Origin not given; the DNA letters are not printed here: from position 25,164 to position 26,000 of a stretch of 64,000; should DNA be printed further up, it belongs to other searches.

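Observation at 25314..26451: Minimal exosortase with a translationally coupled polytopic partner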

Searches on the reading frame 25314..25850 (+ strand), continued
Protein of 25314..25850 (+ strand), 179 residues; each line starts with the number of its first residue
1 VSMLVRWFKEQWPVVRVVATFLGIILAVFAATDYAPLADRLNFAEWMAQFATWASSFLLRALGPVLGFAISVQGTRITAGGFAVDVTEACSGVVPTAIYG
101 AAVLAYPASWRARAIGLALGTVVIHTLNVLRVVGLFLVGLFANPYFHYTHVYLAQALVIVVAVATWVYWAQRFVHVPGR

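Call 24: search_protein_families(library=ncbifam, proteins=[P0002, P0009, P0014, P0018, P0020, P0026, P0031, P0036, L035:10576-11193:+, L038:7572-8234:+], max_evalue=1e-10)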
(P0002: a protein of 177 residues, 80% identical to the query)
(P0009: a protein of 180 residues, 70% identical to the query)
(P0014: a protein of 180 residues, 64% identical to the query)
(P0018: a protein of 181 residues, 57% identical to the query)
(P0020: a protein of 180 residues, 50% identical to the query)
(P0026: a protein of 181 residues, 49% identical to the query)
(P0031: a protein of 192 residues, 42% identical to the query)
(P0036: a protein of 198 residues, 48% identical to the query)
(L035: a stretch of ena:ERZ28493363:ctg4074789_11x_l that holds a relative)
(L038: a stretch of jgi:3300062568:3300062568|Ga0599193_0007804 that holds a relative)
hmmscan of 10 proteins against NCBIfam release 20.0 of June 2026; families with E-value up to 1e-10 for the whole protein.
P0002 (177 aa): 6 families
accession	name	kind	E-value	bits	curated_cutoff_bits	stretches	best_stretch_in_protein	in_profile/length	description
TIGR04177.1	exosort_XrtH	exception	2.9e-23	82.6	86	1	14-168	2-152/158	exosortase H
NF046081.1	exosort_XrtX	exception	6.8e-18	65.1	170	1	20-172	11-163/168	exosortase X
TIGR04144.1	archaeo_VPXXXP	exception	4.6e-15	55.9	150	1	57-172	37-154/156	archaeosortase B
TIGR04300.1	exosort_XrtM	exception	2.1e-13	51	125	1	74-169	47-142/150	exosortase family protein XrtM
TIGR04178.1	exo_archaeo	signature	7e-12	45.5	23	1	82-167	1-93/97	exosortase/archaeosortase family protein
NF046083.1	exosort_XrtY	exception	6e-11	42.5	160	1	35-166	39-167/168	exosortase Y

P0009 (180 aa): 5 families
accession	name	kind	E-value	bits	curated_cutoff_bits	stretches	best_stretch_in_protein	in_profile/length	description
TIGR04177.1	exosort_XrtH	exception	6.4e-24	84.7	86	1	23-171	7-152/158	exosortase H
NF046081.1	exosort_XrtX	exception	1.4e-19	70.6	170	1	17-177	5-165/168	exosortase X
TIGR04144.1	archaeo_VPXXXP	exception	3.2e-14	53.2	150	1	58-172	35-151/156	archaeosortase B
TIGR04178.1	exo_archaeo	signature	3.2e-12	46.6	23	1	85-170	1-93/97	exosortase/archaeosortase family protein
TIGR04300.1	exosort_XrtM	exception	1.1e-11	45.3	125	1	58-171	30-141/150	exosortase family protein XrtM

P0014 (180 aa): 4 families
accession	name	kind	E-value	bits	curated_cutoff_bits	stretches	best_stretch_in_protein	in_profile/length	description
TIGR04177.1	exosort_XrtH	exception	5.8e-21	75.1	86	1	65-171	44-152/158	exosortase H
NF046081.1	exosort_XrtX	exception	2.9e-19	69.6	170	1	17-176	6-164/168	exosortase X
TIGR04300.1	exosort_XrtM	exception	3e-14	53.7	125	1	77-171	47-141/150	exosortase family protein XrtM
TIGR04178.1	exo_archaeo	signature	4.3e-12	46.1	23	1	85-170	1-93/97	exosortase/archaeosortase family protein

P0018 (181 aa): 5 families
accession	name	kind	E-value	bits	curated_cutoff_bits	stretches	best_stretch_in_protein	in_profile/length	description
TIGR04177.1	exosort_XrtH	exception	7e-21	74.9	86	1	21-172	5-152/158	exosortase H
NF046081.1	exosort_XrtX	exception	6.8e-19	68.4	170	1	17-177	5-164/168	exosortase X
TIGR04300.1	exosort_XrtM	exception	2.3e-15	57.3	125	1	81-172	50-141/150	exosortase family protein XrtM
TIGR04178.1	exo_archaeo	signature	1.8e-12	47.4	23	1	86-172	1-94/97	exosortase/archaeosortase family protein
TIGR04144.1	archaeo_VPXXXP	exception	3.3e-11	43.4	150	1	78-173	56-151/156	archaeosortase B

P0020 (180 aa): 5 families
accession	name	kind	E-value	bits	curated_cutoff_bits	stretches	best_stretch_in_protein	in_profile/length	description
TIGR04177.1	exosort_XrtH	exception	2.2e-22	79.8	86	1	17-171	2-152/158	exosortase H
NF046081.1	exosort_XrtX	exception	4.7e-18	65.7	170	1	38-176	26-164/168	exosortase X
TIGR04300.1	exosort_XrtM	exception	2.5e-16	60.5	125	1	71-171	41-141/150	exosortase family protein XrtM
TIGR04178.1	exo_archaeo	signature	3.2e-13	49.8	23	1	85-170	1-93/97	exosortase/archaeosortase family protein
TIGR04144.1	archaeo_VPXXXP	exception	2e-12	47.4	150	1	76-171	55-150/156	archaeosortase B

P0026 (181 aa): 5 families
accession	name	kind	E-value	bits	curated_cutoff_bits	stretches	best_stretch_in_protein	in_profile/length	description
TIGR04177.1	exosort_XrtH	exception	7.5e-24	84.5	86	1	17-172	2-152/158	exosortase H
NF046081.1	exosort_XrtX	exception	7.6e-21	74.7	170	1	19-177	4-164/168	exosortase X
TIGR04300.1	exosort_XrtM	exception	1.9e-14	54.4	125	1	62-173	31-142/150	exosortase family protein XrtM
TIGR04144.1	archaeo_VPXXXP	exception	1.4e-13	51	150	1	20-173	2-151/156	archaeosortase B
TIGR04178.1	exo_archaeo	signature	6.5e-13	48.8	23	1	86-171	1-93/97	exosortase/archaeosortase family protein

P0031 (192 aa): 6 families
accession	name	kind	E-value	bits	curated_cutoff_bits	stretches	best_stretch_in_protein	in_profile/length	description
TIGR04177.1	exosort_XrtH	exception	6.3e-34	117.2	86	1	30-179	2-153/158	exosortase H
NF046081.1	exosort_XrtX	exception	2.1e-25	89.6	170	1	29-184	5-165/168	exosortase X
TIGR04300.1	exosort_XrtM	exception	4.4e-18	66.2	125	1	77-178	40-141/150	exosortase family protein XrtM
TIGR04178.1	exo_archaeo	signature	1.7e-16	60.2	23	1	92-177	1-93/97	exosortase/archaeosortase family protein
TIGR04144.1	archaeo_VPXXXP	exception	4.9e-15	55.8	150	1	40-180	12-152/156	archaeosortase B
TIGR04128.1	exoso_Fjoh_1448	exception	1.8e-12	47.8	90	1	52-182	36-173/174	exosortase family protein XrtF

P0036 (198 aa): 7 families
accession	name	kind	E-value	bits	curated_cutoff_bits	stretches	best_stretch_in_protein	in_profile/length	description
TIGR04177.1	exosort_XrtH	exception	1.9e-37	128.7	86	1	34-183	1-152/158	exosortase H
NF046081.1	exosort_XrtX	exception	7.8e-25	87.7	170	1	34-188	5-164/168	exosortase X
TIGR04144.1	archaeo_VPXXXP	exception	6.2e-21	75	150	1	34-185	2-152/156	archaeosortase B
TIGR04300.1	exosort_XrtM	exception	7e-20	72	125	1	92-183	50-141/150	exosortase family protein XrtM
TIGR04178.1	exo_archaeo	signature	2.7e-16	59.6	23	1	97-183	1-94/97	exosortase/archaeosortase family protein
TIGR04128.1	exoso_Fjoh_1448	exception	4e-13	49.9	90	1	75-186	54-172/174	exosortase family protein XrtF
NF046083.1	exosort_XrtY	exception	6.9e-11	42.3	160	0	62-180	47-166/168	exosortase Y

L035:10576-11193:+ (206 aa): 0 families

L038:7572-8234:+ (221 aa): 0 families

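Call 38: search_solved_structures(query=A1, max_evalue=1)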
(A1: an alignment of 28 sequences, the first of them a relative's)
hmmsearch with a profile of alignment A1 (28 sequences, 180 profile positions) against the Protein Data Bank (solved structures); distinct sequences matched with E-value up to 1: 2.
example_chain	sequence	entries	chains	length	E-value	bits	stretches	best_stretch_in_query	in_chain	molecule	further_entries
7mks_AAA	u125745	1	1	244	0.36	14.1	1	29-92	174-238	Glycoside hydrolase, family 6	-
7mkr_AAA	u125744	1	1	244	0.67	13.2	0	29-90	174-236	Glycoside hydrolase, family 6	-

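Call 53: predict_structure(alignment_id=A1)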
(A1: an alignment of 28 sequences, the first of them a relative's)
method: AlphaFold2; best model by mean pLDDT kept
length: 179 residues; sequences in the alignment: 28
mean_pLDDT: 90.0   pTM: 0.80
mean pLDDT of the five models: 90.0, 89.8, 87.4, 86.7, 86.2
residues with pLDDT >= 90: 117; 70-90: 57; 50-70: 4; < 50: 1
segments of 3 or more residues with pLDDT < 50: none
pLDDT, mean of each block of 10 residues (from residue 1): 85 90 92 81 86 94 93 92 86 91 92 96 95 95 94 93 94 69
secondary structure, 60 per line:
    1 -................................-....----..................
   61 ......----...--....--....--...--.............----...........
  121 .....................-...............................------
elements in order: H2-33 H35-38 H43-66 E71-73 E76-79 E82-85 H93-105 H110-141 H143-173

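Call 57: fold_search(model_id=the predicted structure, library=pdb)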
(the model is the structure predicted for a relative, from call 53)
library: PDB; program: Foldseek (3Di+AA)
matches with E <= 10: 90; with E <= 0.001: 0
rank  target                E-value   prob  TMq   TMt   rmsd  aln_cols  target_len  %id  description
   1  8r97_F                3.3e-01  0.11  0.19  0.14  15.5       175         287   13  Crystal structure of the cryorhodopsin CryoR2 at pH 4.6, type B crystals, non-illuminated state (released 2024-12-11)
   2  8k91_A                4.4e-01  0.14  0.21  0.07  22.0       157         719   15  CryoEM structure of LonC S582A hepatmer with Lysozyme (released 2024-08-07)
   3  9qfh_Y                4.4e-01  0.10  0.19  0.20  15.3       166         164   12  The composite map of of the AMPAR complex GluA3- TARP gamma2 in the apo state. (released 2025-07-09)
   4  8r97_B                6.5e-01  0.11  0.22  0.16  15.1       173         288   14  Crystal structure of the cryorhodopsin CryoR2 at pH 4.6, type B crystals, non-illuminated state (released 2024-12-11)
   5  8r96_D                6.9e-01  0.08  0.19  0.14  15.4       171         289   15  Crystal structure of the cryorhodopsin CryoR2 at pH 4.6, type A crystals (released 2024-12-11)
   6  8r96_B                7.3e-01  0.23  0.32  0.22  14.8       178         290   11  Crystal structure of the cryorhodopsin CryoR2 at pH 4.6, type A crystals (released 2024-12-11)
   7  8r96_E                8.1e-01  0.21  0.32  0.22  14.7       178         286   10  Crystal structure of the cryorhodopsin CryoR2 at pH 4.6, type A crystals (released 2024-12-11)
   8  8r96_A                9.1e-01  0.09  0.22  0.16  15.0       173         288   14  Crystal structure of the cryorhodopsin CryoR2 at pH 4.6, type A crystals (released 2024-12-11)
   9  9qfh_W                1.1e+00  0.06  0.17  0.18  15.3       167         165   11  The composite map of of the AMPAR complex GluA3- TARP gamma2 in the apo state. (released 2025-07-09)
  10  8r96_C                1.3e+00  0.16  0.32  0.22  14.9       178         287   10  Crystal structure of the cryorhodopsin CryoR2 at pH 4.6, type A crystals (released 2024-12-11)
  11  6su3_X                1.5e+00  0.05  0.18  0.14  21.3       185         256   12  Crystal structure of the 48C12 heliorhodopsin in the violet form at pH 8.8 (released 2019-12-11)
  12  6su3_A                1.6e+00  0.04  0.18  0.14  21.3       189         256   12  Crystal structure of the 48C12 heliorhodopsin in the violet form at pH 8.8 (released 2019-12-11)
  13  9g9p_A                1.9e+00  0.06  0.18  0.11  14.8       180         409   16  Lipid III flippase WzxE with NB10 and NB7 nanobodies in inward-facing conformation - crystal 2 (released 2025-01-22)
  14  9ito_Z                2.0e+00  0.08  0.25  0.19  13.3       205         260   14  Chloroflexus aurantiacus ATP synthase, state 2, focused refinement of FO (released 2025-03-19)
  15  6is6                  2.1e+00  0.03  0.15  0.12  19.7       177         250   10  Crystal structure of Thermoplasmatales archaeon heliorhodopsin (released 2019-09-25)
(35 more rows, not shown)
